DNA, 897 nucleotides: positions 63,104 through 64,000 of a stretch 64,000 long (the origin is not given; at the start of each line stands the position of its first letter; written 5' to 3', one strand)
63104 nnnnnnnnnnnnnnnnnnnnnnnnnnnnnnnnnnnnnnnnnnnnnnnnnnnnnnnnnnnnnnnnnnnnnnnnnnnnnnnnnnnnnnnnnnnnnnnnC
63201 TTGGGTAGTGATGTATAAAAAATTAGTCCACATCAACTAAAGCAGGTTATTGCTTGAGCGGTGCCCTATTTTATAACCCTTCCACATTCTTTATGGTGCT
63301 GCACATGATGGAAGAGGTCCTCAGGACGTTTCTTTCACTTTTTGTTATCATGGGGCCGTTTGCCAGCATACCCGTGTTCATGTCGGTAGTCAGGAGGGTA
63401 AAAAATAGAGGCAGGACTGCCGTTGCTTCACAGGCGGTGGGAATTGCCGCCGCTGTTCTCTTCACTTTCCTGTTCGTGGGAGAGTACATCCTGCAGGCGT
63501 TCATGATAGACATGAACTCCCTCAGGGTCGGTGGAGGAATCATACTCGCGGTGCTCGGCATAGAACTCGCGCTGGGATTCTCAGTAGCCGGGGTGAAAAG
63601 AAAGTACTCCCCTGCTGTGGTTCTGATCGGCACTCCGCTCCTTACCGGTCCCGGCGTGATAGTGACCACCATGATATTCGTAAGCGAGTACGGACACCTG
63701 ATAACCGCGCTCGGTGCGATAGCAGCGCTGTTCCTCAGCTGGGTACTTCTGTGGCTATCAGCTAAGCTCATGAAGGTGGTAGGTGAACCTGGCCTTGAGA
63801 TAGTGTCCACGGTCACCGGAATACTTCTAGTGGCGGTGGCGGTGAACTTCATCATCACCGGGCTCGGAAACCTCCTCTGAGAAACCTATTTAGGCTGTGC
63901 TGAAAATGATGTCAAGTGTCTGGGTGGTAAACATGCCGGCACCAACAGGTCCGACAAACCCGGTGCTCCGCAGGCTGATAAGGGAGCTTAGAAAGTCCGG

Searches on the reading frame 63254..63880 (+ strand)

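Call 9: search_protein_families(library=pfam, proteins=[window:63254-63880:+])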
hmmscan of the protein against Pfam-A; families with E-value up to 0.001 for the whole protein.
window:63254-63880:+ (208 aa): 1 family
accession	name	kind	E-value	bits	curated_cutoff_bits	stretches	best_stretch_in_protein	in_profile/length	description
PF01914.23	MarC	-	6.3e-37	127.4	23.9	1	20-207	2-202/203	MarC family integral membrane protein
